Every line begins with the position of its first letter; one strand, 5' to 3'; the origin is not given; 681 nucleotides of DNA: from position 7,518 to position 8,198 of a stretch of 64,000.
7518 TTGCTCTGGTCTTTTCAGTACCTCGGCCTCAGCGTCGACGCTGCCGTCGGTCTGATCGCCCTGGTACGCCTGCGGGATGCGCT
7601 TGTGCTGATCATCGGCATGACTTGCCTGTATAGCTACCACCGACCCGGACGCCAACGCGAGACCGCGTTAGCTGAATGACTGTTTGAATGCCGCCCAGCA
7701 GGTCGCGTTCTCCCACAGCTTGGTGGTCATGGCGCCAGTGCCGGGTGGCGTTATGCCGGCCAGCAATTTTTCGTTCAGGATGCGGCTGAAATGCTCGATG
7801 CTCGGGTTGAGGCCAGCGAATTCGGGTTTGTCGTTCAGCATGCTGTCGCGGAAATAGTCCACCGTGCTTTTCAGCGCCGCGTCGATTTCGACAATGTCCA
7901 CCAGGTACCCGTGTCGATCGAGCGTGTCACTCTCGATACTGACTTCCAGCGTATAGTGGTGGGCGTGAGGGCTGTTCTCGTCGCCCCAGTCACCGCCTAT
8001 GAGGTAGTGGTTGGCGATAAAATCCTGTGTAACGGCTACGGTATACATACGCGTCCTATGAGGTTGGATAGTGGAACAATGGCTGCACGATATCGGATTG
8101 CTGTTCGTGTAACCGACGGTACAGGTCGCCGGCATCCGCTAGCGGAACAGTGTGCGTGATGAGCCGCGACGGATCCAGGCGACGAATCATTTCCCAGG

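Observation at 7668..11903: Divergent operon pair (RibD_C reductase - MDR - PTPS-fold // GT4 - SAM methyltransferase): candidate pathway to a glycosylated, methylated pterin/pyrimidine-type metabolite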

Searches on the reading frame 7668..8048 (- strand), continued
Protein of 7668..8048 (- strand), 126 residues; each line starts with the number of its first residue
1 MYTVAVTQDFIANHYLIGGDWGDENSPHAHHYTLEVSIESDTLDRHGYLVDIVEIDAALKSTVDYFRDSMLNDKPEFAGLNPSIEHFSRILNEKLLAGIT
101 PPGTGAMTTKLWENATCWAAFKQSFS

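Call 53: find_encoding_contigs(protein=P0342, flank=8000, max_places=1)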
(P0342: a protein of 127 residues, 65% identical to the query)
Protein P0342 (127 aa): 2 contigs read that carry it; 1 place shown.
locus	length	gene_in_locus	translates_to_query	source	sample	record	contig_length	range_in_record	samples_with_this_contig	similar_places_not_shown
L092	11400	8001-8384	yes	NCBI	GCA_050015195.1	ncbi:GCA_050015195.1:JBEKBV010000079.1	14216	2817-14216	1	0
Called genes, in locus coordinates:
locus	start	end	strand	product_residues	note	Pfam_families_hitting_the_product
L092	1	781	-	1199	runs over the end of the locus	PF08448:PAS_4, PF13426:PAS_9, PF13426:PAS_9, PF00989:PAS, PF08448:PAS_4, PF13426:PAS_9, PF00989:PAS, PF08448:PAS_4, +19 more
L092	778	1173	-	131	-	PF07689:KaiB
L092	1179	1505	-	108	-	PF07689:KaiB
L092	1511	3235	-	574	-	PF00154:RecA_N (faint), PF03796:DnaB_C (faint), PF06745:ATPase, PF05729:NACHT (faint), PF13191:AAA_16 (faint), PF13481:AAA_25, PF06745:ATPase, PF23442:DUF7125 (weak), +3 more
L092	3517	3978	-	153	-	PF01814:Hemerythrin (faint)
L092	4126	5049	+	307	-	PF00730:HhH-GPD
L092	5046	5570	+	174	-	PF04343:DUF488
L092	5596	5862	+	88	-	-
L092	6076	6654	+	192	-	PF00011:HSP20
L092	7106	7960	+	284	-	PF00107:ADH_zinc_N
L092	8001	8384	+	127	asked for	PF01242:PTPS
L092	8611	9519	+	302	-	PF20706:GT4-conflict, PF00534:Glycos_transf_1, PF13692:Glyco_trans_1_4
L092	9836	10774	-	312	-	PF05598:DUF772, PF01609:DDE_Tnp_1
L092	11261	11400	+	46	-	PF01595:CNNM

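Call 54: find_encoding_contigs(protein=P0415, flank=8000, max_places=1)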
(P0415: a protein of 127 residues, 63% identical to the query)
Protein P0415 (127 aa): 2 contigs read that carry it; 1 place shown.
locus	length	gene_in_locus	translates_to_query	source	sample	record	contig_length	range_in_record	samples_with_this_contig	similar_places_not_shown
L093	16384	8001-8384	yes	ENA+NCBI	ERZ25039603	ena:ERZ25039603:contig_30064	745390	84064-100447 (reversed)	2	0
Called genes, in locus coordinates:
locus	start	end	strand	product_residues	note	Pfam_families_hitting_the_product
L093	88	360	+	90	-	PF13495:Phage_int_SAM_4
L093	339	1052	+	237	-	PF00589:Phage_integrase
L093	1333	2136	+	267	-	PF01940:DUF92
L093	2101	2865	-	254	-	PF00702:Hydrolase, PF12710:HAD (weak), PF13419:HAD_2, PF13242:Hydrolase_like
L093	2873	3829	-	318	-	PF04055:Radical_SAM, PF06463:Mob_synth_C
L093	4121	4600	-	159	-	PF04073:tRNA_edit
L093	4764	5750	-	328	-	PF01544:CorA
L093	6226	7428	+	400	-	PF05977:MFS_3, PF07690:MFS_1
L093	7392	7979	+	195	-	-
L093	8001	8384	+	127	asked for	PF01242:PTPS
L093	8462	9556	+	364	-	PF13439:Glyco_transf_4 (weak), PF20706:GT4-conflict, PF00534:Glycos_transf_1, PF13692:Glyco_trans_1_4, PF13524:Glyco_trans_1_2 (weak)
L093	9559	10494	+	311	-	PF13489:Methyltransf_23 (weak), PF08242:Methyltransf_12 (weak), PF13649:Methyltransf_25 (faint)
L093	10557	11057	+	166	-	PF01986:DUF123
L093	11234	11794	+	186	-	PF01252:Peptidase_A8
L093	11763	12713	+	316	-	PF01479:S4, PF00849:PseudoU_synth_2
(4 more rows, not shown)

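Call 55: find_encoding_contigs(protein=P0362, flank=8000, max_places=1)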
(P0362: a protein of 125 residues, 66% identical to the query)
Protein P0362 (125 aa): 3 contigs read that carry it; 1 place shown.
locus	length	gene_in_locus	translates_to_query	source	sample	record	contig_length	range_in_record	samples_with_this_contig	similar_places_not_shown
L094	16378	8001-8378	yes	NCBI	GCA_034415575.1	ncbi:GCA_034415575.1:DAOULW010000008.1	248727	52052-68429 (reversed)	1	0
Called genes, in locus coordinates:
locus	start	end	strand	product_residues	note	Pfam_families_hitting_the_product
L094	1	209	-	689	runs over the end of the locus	-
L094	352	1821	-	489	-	-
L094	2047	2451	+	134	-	-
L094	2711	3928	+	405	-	PF01066:CDP-OH_P_transf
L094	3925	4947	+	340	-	PF03706:LPG_synthase_TM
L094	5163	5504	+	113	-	-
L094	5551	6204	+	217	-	PF00925:GTP_cyclohydro2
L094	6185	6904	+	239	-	PF01872:RibD_C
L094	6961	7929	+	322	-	PF00107:ADH_zinc_N (weak)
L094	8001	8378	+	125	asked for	PF01242:PTPS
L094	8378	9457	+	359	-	PF13439:Glyco_transf_4, PF13524:Glyco_trans_1_2 (faint), PF13579:Glyco_trans_4_4 (weak), PF20706:GT4-conflict, PF00534:Glycos_transf_1, PF13692:Glyco_trans_1_4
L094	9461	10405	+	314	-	PF13489:Methyltransf_23, PF08241:Methyltransf_11 (faint), PF08242:Methyltransf_12, PF13649:Methyltransf_25 (faint), PF13847:Methyltransf_31 (faint)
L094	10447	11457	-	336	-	PF01384:PHO4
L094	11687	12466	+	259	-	PF11967:RecO_N, PF02565:RecO_C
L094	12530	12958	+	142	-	PF00581:Rhodanese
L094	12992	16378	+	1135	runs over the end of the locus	PF02091:tRNA-synt_2e, PF02092:tRNA_synt_2f, PF05746:DALR_1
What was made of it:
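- All nine genes form one operon in L094 (call 55). In L094 they lie in the same co-directional operon as the core (call 55).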

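Call 79: search_protein_families(library=ncbifam, proteins=[L094:9461-10405:+, L089:11611-12489:+, L087:4746-5699:+, L094:8378-9457:+, L087:8243-9955:+, L094:2711-3928:+, L094:3925-4947:+], max_evalue=0.001)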
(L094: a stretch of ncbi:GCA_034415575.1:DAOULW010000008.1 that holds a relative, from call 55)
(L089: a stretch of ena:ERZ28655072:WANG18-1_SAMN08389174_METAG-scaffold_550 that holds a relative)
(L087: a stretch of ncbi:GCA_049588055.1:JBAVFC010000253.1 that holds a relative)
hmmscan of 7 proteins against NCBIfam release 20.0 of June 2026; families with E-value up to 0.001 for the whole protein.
L094:9461-10405:+ (314 aa): 2 families
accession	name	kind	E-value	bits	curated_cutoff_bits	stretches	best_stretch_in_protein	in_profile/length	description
TIGR02072.1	BioC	equivalog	5e-05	23.2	184.95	1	25-174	16-135/244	malonyl-ACP O-methyltransferase BioC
NF043040.1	corrin_prot_MT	hypoth_equivalog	0.00019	20.9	180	1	21-97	16-92/216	corrinoid protein-associated methyltransferase CpaM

L089:11611-12489:+ (292 aa): 6 families
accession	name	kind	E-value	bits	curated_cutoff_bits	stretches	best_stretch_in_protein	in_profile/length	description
NF008264.0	PRK11036.1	equivalog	8e-07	28.8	366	1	28-150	30-146/261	tRNA uridine 5-oxyacetic acid(34) methyltransferase CmoM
TIGR02072.1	BioC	equivalog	1e-06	28.8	184.95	1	29-154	20-135/244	malonyl-ACP O-methyltransferase BioC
NF043040.1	corrin_prot_MT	hypoth_equivalog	3.1e-06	26.8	180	1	44-149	42-145/216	corrinoid protein-associated methyltransferase CpaM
TIGR01983.1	UbiG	equivalog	3.7e-06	26.4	102.95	1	42-153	48-154/228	bifunctional 2-polyprenyl-6-hydroxyphenol methylase/3-demethylubiquinol 3-O-methyltransferase UbiG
NF041650.1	nod_mtase_NodS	equivalog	7.8e-05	22.4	300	1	46-154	41-142/190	nodulation methyltransferase NodS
NF041820.1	daptide_MTase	equivalog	0.00022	20.8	175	1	42-154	35-145/243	daptide-type RiPP biosynthesis methyltransferase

L087:4746-5699:+ (317 aa): 1 family
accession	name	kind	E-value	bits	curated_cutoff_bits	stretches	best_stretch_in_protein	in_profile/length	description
TIGR02072.1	BioC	equivalog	0.00016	21.5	184.95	1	43-174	32-134/244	malonyl-ACP O-methyltransferase BioC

L094:8378-9457:+ (359 aa): 30 families (the best 25 are shown)
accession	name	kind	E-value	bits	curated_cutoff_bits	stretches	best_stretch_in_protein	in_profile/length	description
NF041876.1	EPS_EpsE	equivalog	1.9e-29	103.1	400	1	141-344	178-383/389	exopolysaccharide biosynthesis GT4 family glycosyltransferase EpsE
NF038295.1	EPS_HpsP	equivalog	2.2e-18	66.5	550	1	117-352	146-382/388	hormogonium polysaccharide biosynthesis glycosyltransferase HpsP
TIGR02149.1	glgA_Coryne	subfamily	2e-17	63.4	302.4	1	181-352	207-385/391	glycogen synthase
TIGR03999.1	thiol_BshA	equivalog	1.5e-16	60.3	273.7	1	225-336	243-352/375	N-acetyl-alpha-D-glucosaminyl L-malate synthase BshA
TIGR03449.1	mycothiol_MshA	equivalog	2.6e-15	56.2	462.5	1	152-352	192-398/406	D-inositol-3-phosphate glycosyltransferase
TIGR03088.1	stp2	hypoth_equivalog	8.2e-15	54.7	409.05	1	201-344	217-360/374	TIGR03088 family PEP-CTERM/XrtA system glycosyltransferase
TIGR04047.1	MSMEG_0565_glyc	hypoth_equivalog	1.9e-14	53.5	259.85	1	172-351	186-368/373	MSMEG_0565 family glycosyltransferase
NF041879.1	EPS_EpsH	equivalog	2.2e-14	53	800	1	177-350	236-409/431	exopolysaccharide biosynthesis glycosyltransferase EpsH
NF053787.1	GlcN_PG_synth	equivalog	2.6e-13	49.6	480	1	239-351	244-353/361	N-acetylglucosaminyl phosphatidylglycerol synthase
NF007396.0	PRK09922.1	equivalog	6.5e-13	48.3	385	1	179-322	183-326/361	lipopolysaccharide 1,6-galactosyltransferase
NF047880.1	glyco_SdgA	exception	1e-12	47.4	800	1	224-336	359-470/488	serine-aspartate repeat adhesin O-glycosyltransferase SdgA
NF046085.1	XrtY_assoc_Gly1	equivalog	1.9e-11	43.5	400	1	174-328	205-355/387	XrtY-associated glycosyltransferase XYAG1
TIGR04063.1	stp3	hypoth_equivalog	2.1e-11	43.4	442.05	1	183-350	218-388/397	TIGR04063 family PEP-CTERM/XrtA system glycosyltransferase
NF041010.1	glycosy_Agl16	equivalog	5.5e-10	38.6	575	1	181-325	182-321/352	glycosylation protein Agl16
NF038229.1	Glyco4_Geo_Pelo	equivalog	6.9e-10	38.5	400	1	149-324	133-303/338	GPMC system family 4 glycosyltransferase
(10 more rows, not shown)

L087:8243-9955:+ (570 aa): 17 families
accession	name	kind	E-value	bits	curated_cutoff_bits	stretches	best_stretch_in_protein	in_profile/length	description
NF006803.0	PRK09311.1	equivalog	1.4e-80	271.1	569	1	11-208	211-409/417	bifunctional 3,4-dihydroxy-2-butanone-4-phosphate synthase/GTP cyclohydrolase II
NF001591.0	PRK00393.1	subfamily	1.4e-75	253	148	1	13-206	5-197/199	GTP cyclohydrolase II RibA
NF006806.0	PRK09319.1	equivalog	1.3e-73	248.5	764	1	11-215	215-414/561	bifunctional 3,4-dihydroxy-2-butanone-4-phosphate synthase/GTP cyclohydrolase II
TIGR00505.1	ribA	equivalog_domain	2.4e-72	242.5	205.85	1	14-203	2-191/191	GTP cyclohydrolase II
NF006805.0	PRK09318.1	equivalog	1.5e-68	231.6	486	1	10-207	190-384/387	bifunctional 3,4-dihydroxy-2-butanone-4-phosphate synthase/GTP cyclohydrolase II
NF006456.0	PRK08815.1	equivalog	1.2e-59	202.4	464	1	30-211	192-373/376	GTP cyclohydrolase II RibA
NF010626.1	PRK14019.1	equivalog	1.4e-17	63.8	513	1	11-175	204-358/364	bifunctional 3,4-dihydroxy-2-butanone-4-phosphate synthase/GTP cyclohydrolase II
TIGR01202.1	bchC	equivalog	2e-16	60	291.25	1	241-495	6-245/308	chlorophyll synthesis pathway protein BchC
TIGR00692.1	tdh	equivalog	4.9e-11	42.2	458.35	1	351-492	132-272/340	L-threonine 3-dehydrogenase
NF007489.0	PRK10083.1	equivalog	1.7e-10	40.4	376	1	349-570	128-337/339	Zn-dependent oxidoreductase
NF009132.0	PRK12485.1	equivalog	3.3e-10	39.6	693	1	14-163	208-350/369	bifunctional 3,4-dihydroxy-2-butanone-4-phosphate synthase/GTP cyclohydrolase II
NF003808.0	PRK05396.1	equivalog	1.2e-09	37.5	380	1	349-482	132-265/341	L-threonine 3-dehydrogenase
NF041097.1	keto_inos_dh_IolM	equivalog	3.7e-09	35.7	450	1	382-463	207-293/389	scyllo-inosose 3-dehydrogenase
NF005536.0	PRK07198.1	equivalog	6.2e-09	35.2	403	1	51-180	236-376/419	GTP cyclohydrolase II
TIGR03366.1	HpnZ_proposed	hypoth_equivalog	7.4e-08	31.9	328.1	1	348-480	121-254/315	putative phosphonate catabolism associated alcohol dehydrogenase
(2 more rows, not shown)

L094:2711-3928:+ (405 aa): 6 families
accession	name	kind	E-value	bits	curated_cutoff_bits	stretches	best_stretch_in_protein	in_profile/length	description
TIGR00560.1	pgsA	equivalog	5.5e-09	36.8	109.1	1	87-188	5-107/183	CDP-diacylglycerol--glycerol-3-phosphate 3-phosphatidyltransferase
NF053678.1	ClpnSynClsA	equivalog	1.9e-07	31.4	240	1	87-196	7-113/180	cardiolipin synthase ClsA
NF008090.0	PRK10832.1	equivalog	7.1e-06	26.2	304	1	102-175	19-92/182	CDP-diacylglycerol--glycerol-3-phosphate 3-phosphatidyltransferase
NF040950.1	archin_ph_syn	equivalog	3.4e-05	23.8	180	1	86-179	26-117/191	archaetidylinositol phosphate synthase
NF045883.1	PIPSynth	equivalog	0.00026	20.7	170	1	108-155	44-90/197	phosphatidylinositol phosphate synthase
TIGR04217.1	archae_ser_T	exception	0.0007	19.4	200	0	118-163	37-81/221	archaetidylserine synthase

L094:3925-4947:+ (340 aa): 3 families
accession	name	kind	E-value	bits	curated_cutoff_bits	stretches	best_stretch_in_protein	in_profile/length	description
TIGR00374.1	TIGR00374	subfamily_domain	7.5e-22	78.2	43.2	1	21-318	7-295/323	flippase-like domain-containing protein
TIGR03476.1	HpnL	subfamily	1.2e-21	77.4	195.65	1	12-329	6-311/318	putative membrane protein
NF033480.1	bifunc_MprF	equivalog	1.2e-06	27.1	600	0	234-316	194-277/841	bifunctional lysylphosphatidylglycerol flippase/synthetase MprF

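Call 88: predict_structure(alignment_id=A4)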
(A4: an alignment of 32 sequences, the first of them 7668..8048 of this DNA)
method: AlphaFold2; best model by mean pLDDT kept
length: 126 residues; sequences in the alignment: 32
mean_pLDDT: 94.4   pTM: 0.87
mean pLDDT of the five models: 94.4, 92.0, 90.9, 89.3, 89.0
residues with pLDDT >= 90: 108; 70-90: 18; 50-70: 0; < 50: 0
segments of 3 or more residues with pLDDT < 50: none
pLDDT, mean of each block of 10 residues (from residue 1): 95 95 95 97 87 93 98 96 96 95 92 95 95
secondary structure, 60 per line:
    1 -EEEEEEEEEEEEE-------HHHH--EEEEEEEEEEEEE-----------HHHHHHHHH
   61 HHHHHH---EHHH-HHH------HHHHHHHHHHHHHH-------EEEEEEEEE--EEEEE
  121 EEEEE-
elements in order: E2-14 H22-25 E28-40 H52-66 H84-97 E105-113 E116-125

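Call 90: fold_search(model_id=the predicted structure, library=pdb)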
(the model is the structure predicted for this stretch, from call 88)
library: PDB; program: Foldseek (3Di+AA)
matches with E <= 10: 241; with E <= 0.001: 35
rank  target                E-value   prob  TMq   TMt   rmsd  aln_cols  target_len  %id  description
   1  3d7j_A                2.5e-10  1.00  0.83  0.79   2.6       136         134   20  SCO6650, a 6-pyruvoyltetrahydropterin synthase homolog from Streptomyces coelicolor (released 2008-10-21)
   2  3d7j_C                4.0e-10  1.00  0.84  0.78   2.6       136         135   20  SCO6650, a 6-pyruvoyltetrahydropterin synthase homolog from Streptomyces coelicolor (released 2008-10-21)
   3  3qn0_A                3.5e-08  1.00  0.71  0.76   3.2       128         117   22  Structure of 6-pyruvoyltetrahydropterin synthase (released 2011-12-07)
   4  3qna_A                5.0e-08  1.00  0.71  0.76   3.1       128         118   22  Crystal structure of a 6-pyruvoyltetrahydropterin synthase homologue from Esherichia coli complexed sepiapterin (released 2011-12-07)
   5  4ntk_D                9.6e-08  1.00  0.71  0.75   3.8       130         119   20  QueD from E. coli (released 2014-07-16)
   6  4ntk_C                1.6e-07  1.00  0.71  0.74   3.7       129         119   20  QueD from E. coli (released 2014-07-16)
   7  4ntk_F                1.6e-07  1.00  0.66  0.69   3.7       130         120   22  QueD from E. coli (released 2014-07-16)
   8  4ntn_B                1.8e-07  1.00  0.67  0.71   4.4       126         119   21  E.coli QueD, SeMet protein, 2A resolution (released 2014-07-16)
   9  4ntn_E                2.1e-07  1.00  0.66  0.70   4.6       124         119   19  E.coli QueD, SeMet protein, 2A resolution (released 2014-07-16)
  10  4ntm_F                2.5e-07  1.00  0.71  0.76   3.4       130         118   22  QueD soaked with sepiapterin (selenomethionine substituted protein) (released 2014-07-16)
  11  4ntm_E                3.0e-07  1.00  0.71  0.75   4.3       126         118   19  QueD soaked with sepiapterin (selenomethionine substituted protein) (released 2014-07-16)
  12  4ntk_E                3.8e-07  1.00  0.68  0.71   5.1       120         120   20  QueD from E. coli (released 2014-07-16)
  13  4ntm_A                4.8e-07  1.00  0.61  0.67   4.7       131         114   21  QueD soaked with sepiapterin (selenomethionine substituted protein) (released 2014-07-16)
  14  4ntm_B                5.7e-07  1.00  0.68  0.71   5.1       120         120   20  QueD soaked with sepiapterin (selenomethionine substituted protein) (released 2014-07-16)
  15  4ntk_A                5.7e-07  1.00  0.69  0.71   3.4       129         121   20  QueD from E. coli (released 2014-07-16)
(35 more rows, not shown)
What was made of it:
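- On PTPS/QueD family (COG0720, PF01242): AF2 pLDDT 94.4; Foldseek TM 0.83 to SCO6650 and 0.71 to QueD (calls 88, 90).
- Closest known: COG0720/PTPS subfamilies: QueD. Same: T-fold with TM 0.83 to SCO6650 and about 0.7 to QueD (call 90).
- The AF2 model and Foldseek hits confirm a T-fold (calls 88, 90). Foldseek lists Plasmodium vivax PTPS entries whose titles call Glu37 the catalytic residue (call 90).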

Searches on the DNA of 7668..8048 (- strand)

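Call 51: search_rna_families(sources=[L009, L026, L040, L070, L080, L087, L089], threshold=gathering)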
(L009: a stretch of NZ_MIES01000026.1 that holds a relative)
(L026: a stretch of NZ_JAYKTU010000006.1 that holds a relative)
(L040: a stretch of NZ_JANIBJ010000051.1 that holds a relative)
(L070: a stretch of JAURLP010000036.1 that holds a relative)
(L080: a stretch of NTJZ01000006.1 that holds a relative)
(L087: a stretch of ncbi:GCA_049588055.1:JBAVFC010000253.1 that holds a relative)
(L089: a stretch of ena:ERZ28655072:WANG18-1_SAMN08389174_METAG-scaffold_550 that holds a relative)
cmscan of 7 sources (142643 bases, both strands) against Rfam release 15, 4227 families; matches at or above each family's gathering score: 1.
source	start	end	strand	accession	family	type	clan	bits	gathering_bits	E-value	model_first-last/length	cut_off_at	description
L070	18148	18220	-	RF00005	tRNA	Gene; tRNA;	CL00001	70.6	29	4.8e-13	1-71/71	no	tRNA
